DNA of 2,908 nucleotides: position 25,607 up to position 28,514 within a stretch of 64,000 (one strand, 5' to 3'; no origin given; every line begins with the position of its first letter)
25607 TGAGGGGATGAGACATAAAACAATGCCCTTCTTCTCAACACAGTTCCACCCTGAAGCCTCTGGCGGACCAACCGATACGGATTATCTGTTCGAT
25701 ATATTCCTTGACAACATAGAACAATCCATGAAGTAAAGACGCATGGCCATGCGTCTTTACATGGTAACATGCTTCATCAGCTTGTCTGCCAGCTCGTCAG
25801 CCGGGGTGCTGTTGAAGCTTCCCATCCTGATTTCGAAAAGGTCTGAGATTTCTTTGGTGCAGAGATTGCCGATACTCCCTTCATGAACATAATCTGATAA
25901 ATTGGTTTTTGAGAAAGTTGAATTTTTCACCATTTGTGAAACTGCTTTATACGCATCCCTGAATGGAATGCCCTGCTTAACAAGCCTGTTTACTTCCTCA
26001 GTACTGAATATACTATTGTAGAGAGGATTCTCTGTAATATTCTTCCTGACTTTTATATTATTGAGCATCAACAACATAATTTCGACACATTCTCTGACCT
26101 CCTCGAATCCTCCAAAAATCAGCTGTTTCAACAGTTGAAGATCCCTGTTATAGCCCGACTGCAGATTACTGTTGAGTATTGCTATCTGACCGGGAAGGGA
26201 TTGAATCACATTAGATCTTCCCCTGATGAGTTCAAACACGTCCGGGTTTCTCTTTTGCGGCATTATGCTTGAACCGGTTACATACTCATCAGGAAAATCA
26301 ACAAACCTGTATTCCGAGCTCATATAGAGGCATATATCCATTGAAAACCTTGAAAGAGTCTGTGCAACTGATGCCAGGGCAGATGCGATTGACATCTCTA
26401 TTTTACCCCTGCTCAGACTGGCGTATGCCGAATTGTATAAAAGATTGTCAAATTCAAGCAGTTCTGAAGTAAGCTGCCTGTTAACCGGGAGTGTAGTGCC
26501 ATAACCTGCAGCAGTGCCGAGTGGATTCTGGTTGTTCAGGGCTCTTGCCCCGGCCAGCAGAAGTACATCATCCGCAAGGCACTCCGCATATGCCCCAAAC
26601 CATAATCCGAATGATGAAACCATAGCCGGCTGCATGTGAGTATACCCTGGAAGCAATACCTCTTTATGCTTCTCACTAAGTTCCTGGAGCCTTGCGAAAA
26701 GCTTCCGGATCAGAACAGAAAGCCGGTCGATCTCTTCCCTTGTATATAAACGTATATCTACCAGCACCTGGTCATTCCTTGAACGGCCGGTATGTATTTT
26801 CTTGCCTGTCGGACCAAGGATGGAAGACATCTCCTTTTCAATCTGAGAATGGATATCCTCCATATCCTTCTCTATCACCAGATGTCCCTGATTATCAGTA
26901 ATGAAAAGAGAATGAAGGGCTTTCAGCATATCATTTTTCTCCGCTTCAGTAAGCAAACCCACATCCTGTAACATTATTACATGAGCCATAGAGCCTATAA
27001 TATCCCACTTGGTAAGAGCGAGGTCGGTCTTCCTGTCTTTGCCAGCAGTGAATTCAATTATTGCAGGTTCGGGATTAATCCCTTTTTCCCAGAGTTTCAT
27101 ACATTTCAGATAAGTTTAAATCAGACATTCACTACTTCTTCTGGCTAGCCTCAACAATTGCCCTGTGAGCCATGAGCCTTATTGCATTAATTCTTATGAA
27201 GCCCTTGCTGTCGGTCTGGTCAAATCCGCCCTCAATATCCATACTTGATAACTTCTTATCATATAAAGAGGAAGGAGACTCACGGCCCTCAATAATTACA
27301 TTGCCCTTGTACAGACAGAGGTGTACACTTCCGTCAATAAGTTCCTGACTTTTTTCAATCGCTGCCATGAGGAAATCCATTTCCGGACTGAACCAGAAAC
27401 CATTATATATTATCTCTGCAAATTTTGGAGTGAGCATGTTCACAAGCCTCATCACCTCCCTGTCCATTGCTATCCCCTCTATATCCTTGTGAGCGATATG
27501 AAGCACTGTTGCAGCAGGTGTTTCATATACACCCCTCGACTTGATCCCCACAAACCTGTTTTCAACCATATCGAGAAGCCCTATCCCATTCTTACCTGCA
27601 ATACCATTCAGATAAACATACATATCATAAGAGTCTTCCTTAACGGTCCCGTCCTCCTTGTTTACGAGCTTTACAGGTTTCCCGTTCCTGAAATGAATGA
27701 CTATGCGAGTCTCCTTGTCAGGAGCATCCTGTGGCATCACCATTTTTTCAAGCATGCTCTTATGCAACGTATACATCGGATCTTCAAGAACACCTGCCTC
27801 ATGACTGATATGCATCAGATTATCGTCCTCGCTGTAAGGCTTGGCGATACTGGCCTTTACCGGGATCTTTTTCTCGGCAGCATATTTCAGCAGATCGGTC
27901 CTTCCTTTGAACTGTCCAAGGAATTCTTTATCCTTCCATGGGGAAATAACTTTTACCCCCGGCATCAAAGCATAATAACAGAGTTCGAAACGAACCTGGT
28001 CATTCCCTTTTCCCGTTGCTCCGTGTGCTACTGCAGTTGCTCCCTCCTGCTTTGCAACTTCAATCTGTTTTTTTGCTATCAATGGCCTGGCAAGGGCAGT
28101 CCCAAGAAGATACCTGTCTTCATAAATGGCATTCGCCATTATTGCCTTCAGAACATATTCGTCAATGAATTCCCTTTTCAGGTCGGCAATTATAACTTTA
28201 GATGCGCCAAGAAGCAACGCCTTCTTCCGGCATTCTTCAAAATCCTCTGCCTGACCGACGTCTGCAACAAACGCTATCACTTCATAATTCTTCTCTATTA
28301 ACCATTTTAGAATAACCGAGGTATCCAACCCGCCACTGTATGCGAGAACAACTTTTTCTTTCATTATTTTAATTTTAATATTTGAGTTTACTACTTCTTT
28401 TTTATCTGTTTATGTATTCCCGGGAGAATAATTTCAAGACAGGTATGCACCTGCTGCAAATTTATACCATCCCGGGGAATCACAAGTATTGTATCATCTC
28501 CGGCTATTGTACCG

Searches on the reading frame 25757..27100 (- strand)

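Call 9: search_protein_families(library=pfam, proteins=[window:25757-27100:-])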
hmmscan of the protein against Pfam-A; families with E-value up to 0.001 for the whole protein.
window:25757-27100:- (447 aa): 2 families
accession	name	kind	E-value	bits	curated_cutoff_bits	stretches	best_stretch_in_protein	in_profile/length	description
PF00206.25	Lyase_1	-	3.4e-50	171.7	27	1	29-299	24-310/312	Lyase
PF14698.11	ASL_C2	-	2.6e-06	28.2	27.3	1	367-403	5-41/69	Argininosuccinate lyase C-terminal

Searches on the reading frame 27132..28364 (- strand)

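Call 9: search_protein_families(library=pfam, proteins=[window:27132-28364:-])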
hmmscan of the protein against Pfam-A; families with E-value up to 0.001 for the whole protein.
window:27132-28364:- (410 aa): 3 families
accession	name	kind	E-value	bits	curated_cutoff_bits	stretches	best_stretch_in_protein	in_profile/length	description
PF20979.2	Arginosuc_syn_C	-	3.1e-73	246.4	27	1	177-398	1-217/219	Arginosuccinate synthase C-terminal domain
PF00764.25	Arginosuc_synth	-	1.3e-64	217.6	27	1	4-168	1-162/162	Arginosuccinate synthase N-terminal HUP domain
PF06508.19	QueC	-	0.0007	19.6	22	0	4-82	1-73/210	Queuosine biosynthesis protein QueC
